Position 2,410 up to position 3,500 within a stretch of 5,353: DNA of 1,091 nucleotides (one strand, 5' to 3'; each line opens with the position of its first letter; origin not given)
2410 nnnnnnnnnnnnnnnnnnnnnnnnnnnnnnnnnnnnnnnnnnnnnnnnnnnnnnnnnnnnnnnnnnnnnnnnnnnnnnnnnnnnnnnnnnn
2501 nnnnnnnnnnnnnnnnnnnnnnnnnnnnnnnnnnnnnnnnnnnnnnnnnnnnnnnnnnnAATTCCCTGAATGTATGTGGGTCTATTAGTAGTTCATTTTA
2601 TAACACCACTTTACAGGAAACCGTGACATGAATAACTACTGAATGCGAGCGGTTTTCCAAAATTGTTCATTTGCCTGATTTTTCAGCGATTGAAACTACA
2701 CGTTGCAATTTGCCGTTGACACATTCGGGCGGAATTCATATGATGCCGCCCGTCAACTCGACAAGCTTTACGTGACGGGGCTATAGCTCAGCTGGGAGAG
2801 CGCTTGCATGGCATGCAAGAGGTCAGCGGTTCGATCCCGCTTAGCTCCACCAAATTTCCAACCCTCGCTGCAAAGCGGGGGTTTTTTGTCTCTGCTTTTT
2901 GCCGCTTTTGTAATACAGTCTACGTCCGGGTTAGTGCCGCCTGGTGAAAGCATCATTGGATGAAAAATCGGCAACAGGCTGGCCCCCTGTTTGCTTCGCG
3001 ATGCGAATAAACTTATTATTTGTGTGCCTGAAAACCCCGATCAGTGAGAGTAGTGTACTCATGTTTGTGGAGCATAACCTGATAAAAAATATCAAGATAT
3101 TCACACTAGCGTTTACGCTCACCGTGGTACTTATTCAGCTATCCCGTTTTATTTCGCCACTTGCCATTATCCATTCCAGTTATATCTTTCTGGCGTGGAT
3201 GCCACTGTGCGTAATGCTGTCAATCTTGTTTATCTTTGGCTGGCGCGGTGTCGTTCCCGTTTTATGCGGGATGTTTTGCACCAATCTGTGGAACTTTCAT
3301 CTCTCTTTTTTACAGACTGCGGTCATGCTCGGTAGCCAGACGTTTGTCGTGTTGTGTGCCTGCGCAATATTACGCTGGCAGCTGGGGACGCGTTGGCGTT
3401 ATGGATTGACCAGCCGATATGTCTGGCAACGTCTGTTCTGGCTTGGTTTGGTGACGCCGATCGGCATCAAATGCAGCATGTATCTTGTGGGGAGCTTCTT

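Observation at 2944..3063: pdeA reading frame stays open 117 nt upstream of the presumed start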

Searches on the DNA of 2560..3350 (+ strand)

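Call 5: search_dna_similar(query=window:2750-3350:+, collection=ecoli_genomes, mode=near, max_rows=30, rows=spread)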
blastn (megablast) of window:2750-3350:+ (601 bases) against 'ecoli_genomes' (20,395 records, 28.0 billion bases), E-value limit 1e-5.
Records with a match: 5428; places in all: 7380; records where one place covers at least 80% of the query: 5425.
Genomes with a match: 5426 of 5426; with a place that covers at least 80% of the query: 5423. Places per genome that has any: lowest 1, median 1, highest 5. On chromosomes: 7376 places; on plasmids: 4.
Best place of each record, by identity: >=99% 3889; 95-99% 1066; 90-95% 473.
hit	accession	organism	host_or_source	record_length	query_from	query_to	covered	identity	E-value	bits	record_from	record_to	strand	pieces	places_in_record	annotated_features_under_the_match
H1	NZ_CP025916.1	Escherichia coli strain 120899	Homo sapiens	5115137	1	601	100%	100.0%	0e+0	1261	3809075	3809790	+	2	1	pdeA: bifunctional diguanylate cyclase/phosphodiesterase | tRNA-Ala (x2)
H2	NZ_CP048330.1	Escherichia coli strain 10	environment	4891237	1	601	100%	100.0%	0e+0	1261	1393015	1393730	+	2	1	pdeA: bifunctional diguanylate cyclase/phosphodiesterase | tRNA-Ala (x2)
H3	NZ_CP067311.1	Escherichia coli strain 027_SK3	waste water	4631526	1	601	100%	100.0%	0e+0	1261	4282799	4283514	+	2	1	pdeA: bifunctional diguanylate cyclase/phosphodiesterase | tRNA-Ala (x2)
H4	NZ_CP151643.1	Escherichia coli strain Ec73552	urine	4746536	1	601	100%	100.0%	0e+0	1261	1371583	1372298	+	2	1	pdeA: sensor domain-containing phosphodiesterase | tRNA-Ala (x2)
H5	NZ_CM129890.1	Escherichia coli strain MB06101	seawater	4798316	1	601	100%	100.0%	0e+0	1261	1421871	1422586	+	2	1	pdeA: bifunctional diguanylate cyclase/phosphodiesterase | tRNA-Ala (x2)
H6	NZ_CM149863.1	Escherichia coli strain LCP30S3_I3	Sus scrofa domesticus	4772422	1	601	100%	100.0%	0e+0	1261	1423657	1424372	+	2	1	pdeA: bifunctional diguanylate cyclase/phosphodiesterase | tRNA-Ala (x2)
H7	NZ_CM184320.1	Escherichia coli strain ES10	Aquarana catesbeiana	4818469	1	601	100%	100.0%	0e+0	1261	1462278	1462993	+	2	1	pdeA: bifunctional diguanylate cyclase/phosphodiesterase | tRNA-Ala (x2)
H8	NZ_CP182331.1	Escherichia coli strain A65EC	-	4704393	1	601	100%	99.9%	0e+0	1255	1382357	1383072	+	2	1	pdeA: sensor domain-containing phosphodiesterase | tRNA-Ala (x2)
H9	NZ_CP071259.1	Escherichia coli strain MEI005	Outdoors environment of a veterinary ...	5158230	1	601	100%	99.7%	0e+0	1248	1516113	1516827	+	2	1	pdeA: bifunctional diguanylate cyclase/phosphodiesterase | tRNA-Ala (x2)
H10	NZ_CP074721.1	Escherichia coli strain TW08637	Homo sapiens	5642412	1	601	100%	99.7%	0e+0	1248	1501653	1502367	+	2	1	pdeA: bifunctional diguanylate cyclase/phosphodiesterase | tRNA-Ala (x2)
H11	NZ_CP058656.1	Escherichia coli strain WCHEC035125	sewage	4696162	1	601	100%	99.6%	0e+0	1243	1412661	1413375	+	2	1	pdeA: bifunctional diguanylate cyclase/phosphodiesterase | tRNA-Ala (x2)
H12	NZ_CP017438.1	Escherichia coli O157:H7 strain 2159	Cattle Hide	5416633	1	601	100%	99.6%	0e+0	1242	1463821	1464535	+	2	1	pdeA: sensor domain-containing phosphodiesterase | tRNA-Ala (x2)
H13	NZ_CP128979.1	Escherichia coli strain TUM1881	missing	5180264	1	601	100%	99.6%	0e+0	1242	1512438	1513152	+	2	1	pdeA: bifunctional diguanylate cyclase/phosphodiesterase | tRNA-Ala (x2)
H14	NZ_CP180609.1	Escherichia coli strain PS1Phumofeces1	Homo sapiens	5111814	1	598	100%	99.4%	0e+0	1231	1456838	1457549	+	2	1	pdeA: sensor domain-containing phosphodiesterase | tRNA-Ala (x2)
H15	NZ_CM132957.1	Escherichia coli strain 405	Homo sapiens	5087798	1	598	100%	99.1%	0e+0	1220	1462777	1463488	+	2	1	pdeA: bifunctional diguanylate cyclase/phosphodiesterase | tRNA-Ala (x2)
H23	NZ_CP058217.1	Escherichia coli Nissle 1917 strain Nissle 1917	Homo sapiens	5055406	1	597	99%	95.6%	0e+0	1086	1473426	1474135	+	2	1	pdeA: sensor domain-containing phosphodiesterase | tRNA-Ala (x2)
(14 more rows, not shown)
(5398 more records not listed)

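Call 6: get_annotated_region(hit=H1, flank=1500)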
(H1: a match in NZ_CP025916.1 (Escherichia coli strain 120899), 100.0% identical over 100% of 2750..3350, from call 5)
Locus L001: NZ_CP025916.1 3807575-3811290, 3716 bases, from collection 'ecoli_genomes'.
description: Escherichia coli strain 120899 chromosome, complete genome
organism: Escherichia coli strain 120899 (NCBI taxid 562)
replicon: chromosome; assembly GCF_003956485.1
host: Homo sapiens; source: stool; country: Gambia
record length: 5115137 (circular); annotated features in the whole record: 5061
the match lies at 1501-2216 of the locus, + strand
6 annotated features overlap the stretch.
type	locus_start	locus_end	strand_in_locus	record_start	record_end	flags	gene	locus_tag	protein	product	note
CDS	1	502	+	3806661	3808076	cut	gltX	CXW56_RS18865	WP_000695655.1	glutamate--tRNA ligase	-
CDS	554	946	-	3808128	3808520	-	yfeD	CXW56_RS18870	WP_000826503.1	MerR family transcriptional regulator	-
CDS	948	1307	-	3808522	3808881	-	yfeC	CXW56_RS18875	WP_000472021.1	YfeC-like transcriptional regulator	-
tRNA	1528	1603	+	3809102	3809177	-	-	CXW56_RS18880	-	tRNA-Ala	-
tRNA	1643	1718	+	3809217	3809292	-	-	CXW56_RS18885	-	tRNA-Ala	-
CDS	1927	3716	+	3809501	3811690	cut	pdeA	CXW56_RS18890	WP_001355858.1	bifunctional diguanylate cyclase/phosphodiesterase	-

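Call 7: get_annotated_region(hit=H23, flank=1500)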
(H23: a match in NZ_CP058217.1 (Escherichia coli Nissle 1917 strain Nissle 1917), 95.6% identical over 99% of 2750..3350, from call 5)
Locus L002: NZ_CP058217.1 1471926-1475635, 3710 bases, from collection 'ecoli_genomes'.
description: Escherichia coli Nissle 1917 chromosome, complete genome
organism: Escherichia coli Nissle 1917 strain Nissle 1917 (NCBI taxid 316435)
replicon: chromosome; assembly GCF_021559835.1
host: Homo sapiens; source: feces; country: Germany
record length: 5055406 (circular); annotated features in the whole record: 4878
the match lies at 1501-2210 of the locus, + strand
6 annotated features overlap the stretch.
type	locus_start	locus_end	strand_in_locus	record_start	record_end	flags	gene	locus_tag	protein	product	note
CDS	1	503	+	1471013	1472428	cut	gltX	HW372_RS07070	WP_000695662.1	glutamate--tRNA ligase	-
CDS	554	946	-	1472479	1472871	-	yfeD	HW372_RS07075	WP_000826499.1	MerR family transcriptional regulator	-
CDS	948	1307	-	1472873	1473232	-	yfeC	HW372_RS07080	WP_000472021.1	YfeC-like transcriptional regulator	-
tRNA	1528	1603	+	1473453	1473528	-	-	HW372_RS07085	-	tRNA-Ala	-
tRNA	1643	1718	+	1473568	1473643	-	-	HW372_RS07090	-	tRNA-Ala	-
CDS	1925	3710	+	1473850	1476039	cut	pdeA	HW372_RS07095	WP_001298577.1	sensor domain-containing phosphodiesterase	-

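Call 8: get_annotated_region(hit=H4, flank=1500)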
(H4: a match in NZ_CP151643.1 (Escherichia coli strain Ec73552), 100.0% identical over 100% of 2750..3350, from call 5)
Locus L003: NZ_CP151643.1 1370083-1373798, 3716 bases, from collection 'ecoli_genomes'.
description: Escherichia coli strain Ec73552 chromosome, complete genome
organism: Escherichia coli strain Ec73552 (NCBI taxid 562)
replicon: chromosome; assembly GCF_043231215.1
host: -; source: urine; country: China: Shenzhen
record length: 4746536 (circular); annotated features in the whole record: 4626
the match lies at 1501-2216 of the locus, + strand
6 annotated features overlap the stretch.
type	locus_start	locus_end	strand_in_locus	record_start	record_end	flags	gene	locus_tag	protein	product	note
CDS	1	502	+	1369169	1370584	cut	gltX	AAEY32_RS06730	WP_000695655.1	glutamate--tRNA ligase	-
CDS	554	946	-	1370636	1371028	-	yfeD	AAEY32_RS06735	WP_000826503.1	YfeC-like transcriptional regulator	-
CDS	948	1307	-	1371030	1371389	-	yfeC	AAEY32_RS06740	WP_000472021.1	YfeC-like transcriptional regulator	-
tRNA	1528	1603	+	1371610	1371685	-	-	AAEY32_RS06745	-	tRNA-Ala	-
tRNA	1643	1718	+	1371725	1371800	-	-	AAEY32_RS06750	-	tRNA-Ala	-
CDS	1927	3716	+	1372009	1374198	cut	pdeA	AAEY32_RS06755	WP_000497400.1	sensor domain-containing phosphodiesterase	-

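Call 31: search_dna_similar(query=window:2925-3065:+, collection=ecoli_genomes, mode=near, max_rows=60, rows=spread)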
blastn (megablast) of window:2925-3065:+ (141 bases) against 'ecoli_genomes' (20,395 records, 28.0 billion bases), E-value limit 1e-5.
Records with a match: 5428; places in all: 5430; records where one place covers at least 80% of the query: 5428.
Genomes with a match: 5426 of 5426; with a place that covers at least 80% of the query: 5426. Places per genome that has any: lowest 1, median 1, highest 2. On chromosomes: 5428 places; on plasmids: 2.
Best place of each record, by identity: >=99% 2160; 95-99% 2214; 90-95% 1054.
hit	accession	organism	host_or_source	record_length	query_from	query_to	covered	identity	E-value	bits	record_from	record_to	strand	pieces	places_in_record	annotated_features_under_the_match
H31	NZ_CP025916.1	Escherichia coli strain 120899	Homo sapiens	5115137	1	141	100%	100.0%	6e-67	261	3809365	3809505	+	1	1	pdeA: bifunctional diguanylate cyclase/phosphodiesterase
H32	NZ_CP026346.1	Escherichia coli strain 7FA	not applicable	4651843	1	141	100%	100.0%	6e-67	261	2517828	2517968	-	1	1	pdeA: bifunctional diguanylate cyclase/phosphodiesterase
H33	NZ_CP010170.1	Escherichia coli strain H6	not applicable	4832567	1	141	100%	100.0%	6e-67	261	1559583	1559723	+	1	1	pdeA: bifunctional diguanylate cyclase/phosphodiesterase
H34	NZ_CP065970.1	Escherichia coli strain FDAARGOS_1058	missing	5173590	1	141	100%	100.0%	6e-67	261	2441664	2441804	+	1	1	pdeA: bifunctional diguanylate cyclase/phosphodiesterase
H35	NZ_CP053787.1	Escherichia coli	Wild boar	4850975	1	141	100%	100.0%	6e-67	261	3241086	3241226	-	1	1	pdeA: bifunctional diguanylate cyclase/phosphodiesterase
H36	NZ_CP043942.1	Escherichia coli strain AR216.2b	dog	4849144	1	141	100%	100.0%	6e-67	261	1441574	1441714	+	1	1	pdeA: bifunctional diguanylate cyclase/phosphodiesterase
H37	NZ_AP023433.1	Escherichia coli strain M719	Homo sapiens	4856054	1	141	100%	100.0%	6e-67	261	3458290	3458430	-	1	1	pdeA: bifunctional diguanylate cyclase/phosphodiesterase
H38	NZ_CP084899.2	Escherichia coli strain W3110-P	laboratory experiment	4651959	1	141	100%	100.0%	6e-67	261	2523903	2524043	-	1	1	pdeA: bifunctional diguanylate cyclase/phosphodiesterase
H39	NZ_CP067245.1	Escherichia coli strain OW1E2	surface water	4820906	1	141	100%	100.0%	6e-67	261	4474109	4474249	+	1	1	pdeA: bifunctional diguanylate cyclase/phosphodiesterase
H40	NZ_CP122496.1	Escherichia coli strain a7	duck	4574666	1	141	100%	100.0%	6e-67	261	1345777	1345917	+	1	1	pdeA: bifunctional diguanylate cyclase/phosphodiesterase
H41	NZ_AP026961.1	Escherichia coli strain EC20-72C-1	Anabas testudineus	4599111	1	141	100%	100.0%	6e-67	261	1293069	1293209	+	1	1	pdeA: sensor domain-containing phosphodiesterase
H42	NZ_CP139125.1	Escherichia coli strain YZ22PE244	Pig farm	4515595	1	141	100%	100.0%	6e-67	261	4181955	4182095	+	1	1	pdeA: sensor domain-containing phosphodiesterase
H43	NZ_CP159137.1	Escherichia coli strain 158274-3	Homo sapiens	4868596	1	141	100%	100.0%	6e-67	261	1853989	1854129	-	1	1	pdeA: sensor domain-containing phosphodiesterase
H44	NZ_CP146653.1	Escherichia coli strain MS 119-7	Homo sapiens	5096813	1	141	100%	100.0%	6e-67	261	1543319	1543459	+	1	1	pdeA: bifunctional diguanylate cyclase/phosphodiesterase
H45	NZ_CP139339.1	Escherichia coli strain YZ22MPE6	pork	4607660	1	141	100%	100.0%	6e-67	261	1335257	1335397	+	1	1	pdeA: MASE1 domain-containing protein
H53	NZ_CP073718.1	Escherichia coli strain CX08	-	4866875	1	141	100%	99.3%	3e-65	255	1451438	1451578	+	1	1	pdeA: sensor domain-containing phosphodiesterase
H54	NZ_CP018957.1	Escherichia coli strain Ecol_316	Homo sapiens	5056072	1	141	100%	99.3%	1e-64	254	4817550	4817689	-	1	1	pdeA: bifunctional diguanylate cyclase/phosphodiesterase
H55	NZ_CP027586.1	Escherichia coli strain 2012EL-2448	Homo sapiens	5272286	1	141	100%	98.6%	5e-63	248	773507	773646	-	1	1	MASE1 domain-containing protein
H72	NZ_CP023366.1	Escherichia coli strain 1428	canine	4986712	1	141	100%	97.9%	2e-61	243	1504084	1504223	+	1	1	pdeA: bifunctional diguanylate cyclase/phosphodiesterase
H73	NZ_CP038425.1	Escherichia coli O157:H7 strain 2571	bovine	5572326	1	141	100%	97.9%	2e-61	243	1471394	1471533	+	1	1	pdeA: bifunctional diguanylate cyclase/phosphodiesterase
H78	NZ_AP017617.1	Escherichia coli strain MRY15-117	Bos taurus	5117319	1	141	100%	96.5%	5e-58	231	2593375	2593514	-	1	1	pdeA: bifunctional diguanylate cyclase/phosphodiesterase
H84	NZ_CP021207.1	Escherichia coli strain strain Z247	Homo sapiens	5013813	9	141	94%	92.5%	3e-45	189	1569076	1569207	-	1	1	pdeA: bifunctional diguanylate cyclase/phosphodiesterase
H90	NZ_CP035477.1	Escherichia coli strain U13A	Homo sapiens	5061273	9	141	94%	91.7%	1e-43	183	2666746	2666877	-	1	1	pdeA: bifunctional diguanylate cyclase/phosphodiesterase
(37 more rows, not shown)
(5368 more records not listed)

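Call 32: get_annotated_region(hit=H54, flank=100)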
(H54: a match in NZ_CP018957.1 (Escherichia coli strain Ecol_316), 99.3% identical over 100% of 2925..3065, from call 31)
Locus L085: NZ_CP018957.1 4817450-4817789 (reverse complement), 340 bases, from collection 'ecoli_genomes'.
description: Escherichia coli strain Ecol_316 chromosome, complete genome
organism: Escherichia coli strain Ecol_316 (NCBI taxid 562)
replicon: chromosome; assembly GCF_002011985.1
host: Homo sapiens; source: not applicable; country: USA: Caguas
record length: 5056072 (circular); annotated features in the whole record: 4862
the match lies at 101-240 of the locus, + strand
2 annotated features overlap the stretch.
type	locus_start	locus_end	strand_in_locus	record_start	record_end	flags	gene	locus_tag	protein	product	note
tRNA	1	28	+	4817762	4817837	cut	-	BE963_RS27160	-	tRNA-Ala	-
CDS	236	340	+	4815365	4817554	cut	pdeA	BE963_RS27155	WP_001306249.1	bifunctional diguanylate cyclase/phosphodiesterase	-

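Call 33: get_annotated_region(hit=H55, flank=100)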
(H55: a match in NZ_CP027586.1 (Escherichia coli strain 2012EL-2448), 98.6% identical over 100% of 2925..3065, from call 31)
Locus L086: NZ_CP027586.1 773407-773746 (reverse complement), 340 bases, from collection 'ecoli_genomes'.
description: Escherichia coli strain 2012EL-2448 chromosome, complete genome
organism: Escherichia coli strain 2012EL-2448 (NCBI taxid 562)
replicon: chromosome; assembly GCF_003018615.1
host: Homo sapiens; source: stool; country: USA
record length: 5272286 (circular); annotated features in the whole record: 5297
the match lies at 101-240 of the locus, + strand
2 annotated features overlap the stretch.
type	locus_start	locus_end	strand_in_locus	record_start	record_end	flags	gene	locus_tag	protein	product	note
tRNA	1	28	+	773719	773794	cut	-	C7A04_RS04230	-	tRNA-Ala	-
CDS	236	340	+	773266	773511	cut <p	-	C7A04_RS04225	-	MASE1 domain-containing protein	incomplete; partial in the middle of a contig; missing C-terminus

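Call 34: get_annotated_region(hit=H73, flank=100)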
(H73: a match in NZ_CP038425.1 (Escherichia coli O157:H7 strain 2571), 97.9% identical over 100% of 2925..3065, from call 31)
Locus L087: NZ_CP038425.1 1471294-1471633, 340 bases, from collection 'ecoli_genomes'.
description: Escherichia coli O157:H7 strain 2571 chromosome, complete genome
organism: Escherichia coli O157:H7 strain 2571 (NCBI taxid 83334)
replicon: chromosome; assembly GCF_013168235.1
host: bovine; source: missing; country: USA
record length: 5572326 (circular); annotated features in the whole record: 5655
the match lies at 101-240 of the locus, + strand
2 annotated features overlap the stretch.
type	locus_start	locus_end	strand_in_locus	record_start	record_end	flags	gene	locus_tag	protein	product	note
tRNA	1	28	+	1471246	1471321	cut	-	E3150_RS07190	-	tRNA-Ala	-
CDS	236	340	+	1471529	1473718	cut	pdeA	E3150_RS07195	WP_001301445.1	bifunctional diguanylate cyclase/phosphodiesterase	-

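Call 35: get_annotated_region(hit=H72, flank=100)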
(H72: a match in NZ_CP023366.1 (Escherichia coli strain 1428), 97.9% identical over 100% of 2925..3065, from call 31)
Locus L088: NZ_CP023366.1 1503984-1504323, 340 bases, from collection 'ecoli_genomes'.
description: Escherichia coli strain 1428 chromosome, complete genome
organism: Escherichia coli strain 1428 (NCBI taxid 562)
replicon: chromosome; assembly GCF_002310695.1
host: canine; source: missing; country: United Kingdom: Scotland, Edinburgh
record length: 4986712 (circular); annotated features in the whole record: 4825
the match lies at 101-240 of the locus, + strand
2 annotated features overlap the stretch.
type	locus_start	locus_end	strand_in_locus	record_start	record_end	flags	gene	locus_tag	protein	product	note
tRNA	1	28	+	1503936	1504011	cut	-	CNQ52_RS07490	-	tRNA-Ala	-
CDS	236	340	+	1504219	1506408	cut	pdeA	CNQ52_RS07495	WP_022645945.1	bifunctional diguanylate cyclase/phosphodiesterase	-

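Call 36: get_annotated_region(hit=H78, flank=100)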
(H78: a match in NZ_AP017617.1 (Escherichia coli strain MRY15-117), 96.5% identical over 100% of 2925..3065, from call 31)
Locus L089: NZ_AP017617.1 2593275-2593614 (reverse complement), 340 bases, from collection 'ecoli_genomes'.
description: Escherichia coli strain MRY15-117 chromosome, complete genome
organism: Escherichia coli strain MRY15-117 (NCBI taxid 562)
replicon: chromosome; assembly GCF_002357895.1
host: Bos taurus; source: -; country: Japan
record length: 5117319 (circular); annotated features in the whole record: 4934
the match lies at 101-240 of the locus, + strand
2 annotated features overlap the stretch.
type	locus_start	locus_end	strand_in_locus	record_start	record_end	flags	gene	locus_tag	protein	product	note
tRNA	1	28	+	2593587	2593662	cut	-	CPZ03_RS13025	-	tRNA-Ala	-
CDS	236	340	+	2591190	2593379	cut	pdeA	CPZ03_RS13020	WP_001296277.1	bifunctional diguanylate cyclase/phosphodiesterase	-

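Call 37: get_annotated_region(hit=H84, flank=100)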
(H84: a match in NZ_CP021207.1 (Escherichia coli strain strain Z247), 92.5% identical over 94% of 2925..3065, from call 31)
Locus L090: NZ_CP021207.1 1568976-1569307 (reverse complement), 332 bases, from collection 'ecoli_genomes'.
description: Escherichia coli strain strain Z247 chromosome, complete genome
organism: Escherichia coli strain strain Z247 (NCBI taxid 562)
replicon: chromosome; assembly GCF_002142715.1
host: Homo sapiens; source: blood; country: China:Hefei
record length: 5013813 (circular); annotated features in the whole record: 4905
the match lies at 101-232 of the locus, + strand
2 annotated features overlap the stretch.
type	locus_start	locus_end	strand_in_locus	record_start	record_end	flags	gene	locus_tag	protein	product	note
tRNA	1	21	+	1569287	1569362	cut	-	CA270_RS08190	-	tRNA-Ala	-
CDS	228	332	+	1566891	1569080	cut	pdeA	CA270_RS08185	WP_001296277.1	bifunctional diguanylate cyclase/phosphodiesterase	-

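Call 38: get_annotated_region(hit=H90, flank=100)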
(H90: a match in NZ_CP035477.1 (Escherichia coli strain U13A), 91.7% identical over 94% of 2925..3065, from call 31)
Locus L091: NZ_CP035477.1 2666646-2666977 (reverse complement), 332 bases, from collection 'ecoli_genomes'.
description: Escherichia coli strain U13A chromosome, complete genome
organism: Escherichia coli strain U13A (NCBI taxid 562)
replicon: chromosome; assembly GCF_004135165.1
host: Homo sapiens; source: urine; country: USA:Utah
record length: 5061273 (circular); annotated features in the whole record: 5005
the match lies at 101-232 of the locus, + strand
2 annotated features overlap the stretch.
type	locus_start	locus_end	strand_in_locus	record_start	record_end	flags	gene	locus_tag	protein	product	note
tRNA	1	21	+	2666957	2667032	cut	-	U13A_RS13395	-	tRNA-Ala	-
CDS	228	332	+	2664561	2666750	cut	pdeA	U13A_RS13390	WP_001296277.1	bifunctional diguanylate cyclase/phosphodiesterase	-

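Call 39: get_annotated_region(hit=H53, flank=100)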
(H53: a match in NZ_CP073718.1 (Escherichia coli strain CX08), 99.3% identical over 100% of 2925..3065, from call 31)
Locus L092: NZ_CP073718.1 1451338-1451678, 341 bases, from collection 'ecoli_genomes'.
description: Escherichia coli strain CX08 chromosome, complete genome
organism: Escherichia coli strain CX08 (NCBI taxid 562)
replicon: chromosome; assembly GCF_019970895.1
host: -; source: -; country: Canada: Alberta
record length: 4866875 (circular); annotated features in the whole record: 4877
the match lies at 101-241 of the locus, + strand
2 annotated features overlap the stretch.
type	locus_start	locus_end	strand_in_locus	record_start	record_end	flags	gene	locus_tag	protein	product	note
tRNA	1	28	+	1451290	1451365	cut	-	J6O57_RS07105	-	tRNA-Ala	-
CDS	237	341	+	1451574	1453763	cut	pdeA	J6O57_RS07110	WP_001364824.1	sensor domain-containing phosphodiesterase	-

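Call 49: search_rna_families(source=window, threshold=evalue, max_evalue=1, start=2560, end=3200)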
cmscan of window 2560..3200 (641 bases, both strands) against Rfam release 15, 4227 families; matches with E-value up to 1: 5.
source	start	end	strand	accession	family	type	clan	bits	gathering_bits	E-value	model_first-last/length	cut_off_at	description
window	2777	2849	+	RF00005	tRNA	Gene; tRNA;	CL00001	63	29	2.7e-13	1-71/71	no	tRNA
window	2825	2884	+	RF04321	tmRNA_permuted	Gene;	-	21.2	47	0.031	36-93/213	no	permuted transfer-messenger RNA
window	2814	2884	+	RF01393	isrJ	Gene; sRNA;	-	20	37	0.32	1-75/75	no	isrJ Hfq binding RNA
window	2842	2890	+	RF02278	Betaproteobacteria_toxic_sRNA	Gene; sRNA;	-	17.9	50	0.54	1-64/64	no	Betaproteobacteria toxic small RNA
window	2839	2885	+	RF01519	CC0196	Gene; sRNA;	-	16.5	35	0.38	1-58/58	no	Caulobacter sRNA CC0196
